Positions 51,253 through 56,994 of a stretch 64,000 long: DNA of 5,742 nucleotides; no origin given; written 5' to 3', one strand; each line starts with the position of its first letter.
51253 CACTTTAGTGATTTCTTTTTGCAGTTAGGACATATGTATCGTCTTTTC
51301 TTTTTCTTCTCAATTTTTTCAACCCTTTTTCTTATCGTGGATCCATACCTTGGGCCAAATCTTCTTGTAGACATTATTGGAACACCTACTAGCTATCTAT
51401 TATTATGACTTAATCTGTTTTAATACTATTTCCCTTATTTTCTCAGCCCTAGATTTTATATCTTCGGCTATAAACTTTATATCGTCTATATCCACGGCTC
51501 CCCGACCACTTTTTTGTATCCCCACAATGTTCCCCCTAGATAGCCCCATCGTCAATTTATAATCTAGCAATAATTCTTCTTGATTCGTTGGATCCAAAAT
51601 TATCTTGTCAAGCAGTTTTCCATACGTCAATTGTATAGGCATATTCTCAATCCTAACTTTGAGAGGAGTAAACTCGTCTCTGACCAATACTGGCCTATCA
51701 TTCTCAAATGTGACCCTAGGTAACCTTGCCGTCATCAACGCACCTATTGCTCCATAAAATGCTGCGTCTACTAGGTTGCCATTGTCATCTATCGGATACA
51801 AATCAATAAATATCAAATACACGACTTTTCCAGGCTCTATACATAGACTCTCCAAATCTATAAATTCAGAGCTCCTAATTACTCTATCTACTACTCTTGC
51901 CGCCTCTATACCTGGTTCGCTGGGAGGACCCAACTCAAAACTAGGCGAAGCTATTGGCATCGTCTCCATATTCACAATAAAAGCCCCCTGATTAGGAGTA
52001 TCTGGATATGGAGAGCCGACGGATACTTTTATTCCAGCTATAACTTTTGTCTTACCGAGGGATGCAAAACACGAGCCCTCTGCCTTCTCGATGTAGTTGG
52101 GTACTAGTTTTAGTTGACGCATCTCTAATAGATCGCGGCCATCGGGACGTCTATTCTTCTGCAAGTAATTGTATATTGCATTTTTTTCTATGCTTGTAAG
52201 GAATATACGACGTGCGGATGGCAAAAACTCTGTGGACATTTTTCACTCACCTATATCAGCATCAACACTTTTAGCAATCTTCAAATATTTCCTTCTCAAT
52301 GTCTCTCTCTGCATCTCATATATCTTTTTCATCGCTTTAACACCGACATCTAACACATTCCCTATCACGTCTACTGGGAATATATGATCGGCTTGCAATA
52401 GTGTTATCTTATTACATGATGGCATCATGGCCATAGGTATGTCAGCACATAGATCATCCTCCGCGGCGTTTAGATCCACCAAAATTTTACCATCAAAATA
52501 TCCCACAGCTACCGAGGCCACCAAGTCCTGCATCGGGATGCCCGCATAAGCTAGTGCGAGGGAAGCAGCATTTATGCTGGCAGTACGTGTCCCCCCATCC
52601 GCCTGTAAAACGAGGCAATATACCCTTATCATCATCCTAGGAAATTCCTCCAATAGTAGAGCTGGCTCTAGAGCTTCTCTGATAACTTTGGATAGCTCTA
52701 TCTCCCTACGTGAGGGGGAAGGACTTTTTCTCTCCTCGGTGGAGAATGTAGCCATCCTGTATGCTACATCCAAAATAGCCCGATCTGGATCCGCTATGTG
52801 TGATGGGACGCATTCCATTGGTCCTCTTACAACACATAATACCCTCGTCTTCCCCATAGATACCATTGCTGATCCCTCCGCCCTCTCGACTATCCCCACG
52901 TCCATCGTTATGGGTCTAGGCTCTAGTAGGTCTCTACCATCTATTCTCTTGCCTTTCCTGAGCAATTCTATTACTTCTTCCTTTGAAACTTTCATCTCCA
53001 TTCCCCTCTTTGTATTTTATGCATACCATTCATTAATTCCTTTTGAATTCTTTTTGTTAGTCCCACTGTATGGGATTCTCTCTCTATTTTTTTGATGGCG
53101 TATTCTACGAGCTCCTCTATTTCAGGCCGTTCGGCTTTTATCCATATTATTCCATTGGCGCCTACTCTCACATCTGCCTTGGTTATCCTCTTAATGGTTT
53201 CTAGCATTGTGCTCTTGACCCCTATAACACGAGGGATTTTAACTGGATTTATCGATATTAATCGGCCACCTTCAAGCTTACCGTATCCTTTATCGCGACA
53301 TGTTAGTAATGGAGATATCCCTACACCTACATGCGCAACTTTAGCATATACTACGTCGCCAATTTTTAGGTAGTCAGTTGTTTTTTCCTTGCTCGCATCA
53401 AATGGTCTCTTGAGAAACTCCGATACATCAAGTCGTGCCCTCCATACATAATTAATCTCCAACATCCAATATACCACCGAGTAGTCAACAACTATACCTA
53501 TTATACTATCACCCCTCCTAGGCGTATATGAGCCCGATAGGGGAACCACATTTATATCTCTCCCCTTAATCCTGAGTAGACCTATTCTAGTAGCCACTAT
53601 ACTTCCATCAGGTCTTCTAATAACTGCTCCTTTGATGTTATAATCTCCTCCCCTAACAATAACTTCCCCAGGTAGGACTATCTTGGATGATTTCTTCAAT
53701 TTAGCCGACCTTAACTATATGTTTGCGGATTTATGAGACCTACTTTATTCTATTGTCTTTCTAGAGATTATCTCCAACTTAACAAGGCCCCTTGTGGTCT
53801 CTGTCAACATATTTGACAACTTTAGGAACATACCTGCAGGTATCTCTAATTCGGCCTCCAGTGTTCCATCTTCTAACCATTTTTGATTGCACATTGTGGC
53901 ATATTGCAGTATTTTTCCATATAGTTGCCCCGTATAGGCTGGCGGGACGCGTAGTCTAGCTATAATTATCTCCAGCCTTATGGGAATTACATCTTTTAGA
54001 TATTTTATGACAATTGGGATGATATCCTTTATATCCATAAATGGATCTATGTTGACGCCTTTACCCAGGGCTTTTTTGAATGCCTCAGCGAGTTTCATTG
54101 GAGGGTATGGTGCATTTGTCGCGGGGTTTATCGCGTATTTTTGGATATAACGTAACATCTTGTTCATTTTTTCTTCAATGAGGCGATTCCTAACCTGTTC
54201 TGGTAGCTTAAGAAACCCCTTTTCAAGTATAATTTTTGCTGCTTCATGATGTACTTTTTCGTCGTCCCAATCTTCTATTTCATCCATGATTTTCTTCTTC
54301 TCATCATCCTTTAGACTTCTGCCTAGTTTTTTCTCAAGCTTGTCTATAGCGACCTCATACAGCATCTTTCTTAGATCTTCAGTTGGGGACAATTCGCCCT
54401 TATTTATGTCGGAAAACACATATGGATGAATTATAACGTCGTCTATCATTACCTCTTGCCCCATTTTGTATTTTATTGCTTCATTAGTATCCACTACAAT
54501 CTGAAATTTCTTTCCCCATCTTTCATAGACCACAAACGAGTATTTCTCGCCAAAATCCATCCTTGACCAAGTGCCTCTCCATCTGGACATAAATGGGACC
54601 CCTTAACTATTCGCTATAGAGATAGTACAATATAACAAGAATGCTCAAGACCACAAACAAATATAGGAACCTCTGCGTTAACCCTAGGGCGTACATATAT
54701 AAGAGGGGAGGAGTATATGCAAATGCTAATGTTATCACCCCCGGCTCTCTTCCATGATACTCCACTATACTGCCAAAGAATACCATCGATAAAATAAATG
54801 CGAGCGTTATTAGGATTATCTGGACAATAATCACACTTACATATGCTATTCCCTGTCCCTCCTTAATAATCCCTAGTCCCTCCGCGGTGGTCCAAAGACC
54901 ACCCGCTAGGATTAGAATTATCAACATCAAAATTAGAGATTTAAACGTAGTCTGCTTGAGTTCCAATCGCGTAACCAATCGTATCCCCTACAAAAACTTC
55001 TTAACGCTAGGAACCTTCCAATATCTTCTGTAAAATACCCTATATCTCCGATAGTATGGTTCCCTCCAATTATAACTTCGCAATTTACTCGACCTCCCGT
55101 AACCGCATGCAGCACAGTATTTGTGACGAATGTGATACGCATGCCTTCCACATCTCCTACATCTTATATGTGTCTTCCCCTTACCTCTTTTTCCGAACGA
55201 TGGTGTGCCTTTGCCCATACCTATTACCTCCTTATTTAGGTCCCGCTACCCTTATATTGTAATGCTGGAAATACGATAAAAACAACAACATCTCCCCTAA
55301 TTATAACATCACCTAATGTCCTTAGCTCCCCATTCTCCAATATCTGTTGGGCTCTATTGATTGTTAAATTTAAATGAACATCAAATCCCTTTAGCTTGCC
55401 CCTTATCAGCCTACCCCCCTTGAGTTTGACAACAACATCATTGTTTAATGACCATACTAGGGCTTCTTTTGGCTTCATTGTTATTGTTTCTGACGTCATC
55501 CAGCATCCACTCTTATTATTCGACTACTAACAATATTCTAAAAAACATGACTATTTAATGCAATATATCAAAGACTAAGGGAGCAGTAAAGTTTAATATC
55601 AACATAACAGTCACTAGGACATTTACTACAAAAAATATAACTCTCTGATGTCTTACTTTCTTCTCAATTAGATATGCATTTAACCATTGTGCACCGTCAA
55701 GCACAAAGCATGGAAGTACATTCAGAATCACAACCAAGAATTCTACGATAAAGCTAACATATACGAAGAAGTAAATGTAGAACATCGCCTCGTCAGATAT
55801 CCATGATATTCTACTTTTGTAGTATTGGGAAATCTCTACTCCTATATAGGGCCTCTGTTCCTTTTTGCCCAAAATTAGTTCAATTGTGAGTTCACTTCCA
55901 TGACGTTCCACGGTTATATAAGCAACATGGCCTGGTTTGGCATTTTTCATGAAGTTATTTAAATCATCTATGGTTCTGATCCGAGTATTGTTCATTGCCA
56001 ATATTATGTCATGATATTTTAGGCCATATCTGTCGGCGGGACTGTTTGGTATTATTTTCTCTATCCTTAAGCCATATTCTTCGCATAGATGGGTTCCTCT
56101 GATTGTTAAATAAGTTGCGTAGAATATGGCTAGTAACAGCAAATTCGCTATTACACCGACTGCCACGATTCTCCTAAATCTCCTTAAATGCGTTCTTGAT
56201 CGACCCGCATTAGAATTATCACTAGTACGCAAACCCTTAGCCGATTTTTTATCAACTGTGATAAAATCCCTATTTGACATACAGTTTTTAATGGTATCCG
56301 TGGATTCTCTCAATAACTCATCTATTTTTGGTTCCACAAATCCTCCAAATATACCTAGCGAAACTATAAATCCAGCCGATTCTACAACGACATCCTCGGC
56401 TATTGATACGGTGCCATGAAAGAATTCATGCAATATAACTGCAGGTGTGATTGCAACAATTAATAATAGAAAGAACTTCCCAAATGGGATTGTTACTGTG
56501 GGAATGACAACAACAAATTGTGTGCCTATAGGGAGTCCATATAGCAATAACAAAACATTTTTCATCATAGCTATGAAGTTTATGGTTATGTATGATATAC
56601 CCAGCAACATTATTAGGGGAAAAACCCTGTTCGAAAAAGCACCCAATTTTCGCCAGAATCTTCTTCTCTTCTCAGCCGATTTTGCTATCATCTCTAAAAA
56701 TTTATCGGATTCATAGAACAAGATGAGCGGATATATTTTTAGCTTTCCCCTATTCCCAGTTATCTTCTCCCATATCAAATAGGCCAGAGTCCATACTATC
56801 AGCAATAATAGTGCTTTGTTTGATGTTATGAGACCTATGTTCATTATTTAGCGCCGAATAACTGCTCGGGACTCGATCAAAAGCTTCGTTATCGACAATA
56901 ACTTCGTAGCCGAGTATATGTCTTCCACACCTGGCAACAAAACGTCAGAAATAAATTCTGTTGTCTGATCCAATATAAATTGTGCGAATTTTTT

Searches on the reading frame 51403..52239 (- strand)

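Call 18: search_protein_families(library=pfam, proteins=[window:51403-52239:-], max_evalue=0.001)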
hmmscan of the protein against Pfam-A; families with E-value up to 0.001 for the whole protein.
window:51403-52239:- (278 aa): 2 families
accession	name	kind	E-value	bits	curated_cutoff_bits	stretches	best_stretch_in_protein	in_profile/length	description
PF01138.27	RNase_PH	-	8.9e-26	91.3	25.5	1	39-174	1-130/130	3' exoribonuclease family, domain 1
PF03725.20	RNase_PH_C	-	4.3e-09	36.6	20.8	1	199-254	1-57/67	3' exoribonuclease family, domain 2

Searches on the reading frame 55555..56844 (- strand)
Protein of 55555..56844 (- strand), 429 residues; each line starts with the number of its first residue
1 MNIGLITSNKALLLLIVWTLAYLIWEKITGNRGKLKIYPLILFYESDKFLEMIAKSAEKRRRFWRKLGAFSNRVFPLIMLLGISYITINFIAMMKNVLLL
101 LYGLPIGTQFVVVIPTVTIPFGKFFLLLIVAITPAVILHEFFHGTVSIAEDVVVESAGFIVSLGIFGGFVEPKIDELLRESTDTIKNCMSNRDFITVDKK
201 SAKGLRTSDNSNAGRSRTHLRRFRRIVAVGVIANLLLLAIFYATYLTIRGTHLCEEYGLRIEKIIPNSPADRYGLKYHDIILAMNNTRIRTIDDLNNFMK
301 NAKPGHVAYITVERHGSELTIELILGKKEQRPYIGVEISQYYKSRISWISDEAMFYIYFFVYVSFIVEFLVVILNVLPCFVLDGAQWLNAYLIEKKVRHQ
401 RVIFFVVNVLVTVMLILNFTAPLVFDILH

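Call 95: search_protein_families(library=pfam, proteins=[window:55555-56844:-], max_evalue=0.00001)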
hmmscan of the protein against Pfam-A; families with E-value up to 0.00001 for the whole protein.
window:55555-56844:- (429 aa): 4 families
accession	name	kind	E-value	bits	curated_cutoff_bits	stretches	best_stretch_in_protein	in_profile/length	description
PF02163.28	Peptidase_M50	-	5.5e-16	59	27.2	1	128-416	2-220/221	Peptidase family M50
PF13180.12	PDZ_2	-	2.2e-10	41.1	27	1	256-324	11-79/80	PDZ domain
PF17820.7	PDZ_6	-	1e-07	32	27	1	261-314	2-54/54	PDZ domain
PF00595.29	PDZ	-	2.4e-06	28.2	23.2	1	256-307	24-75/81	PDZ domain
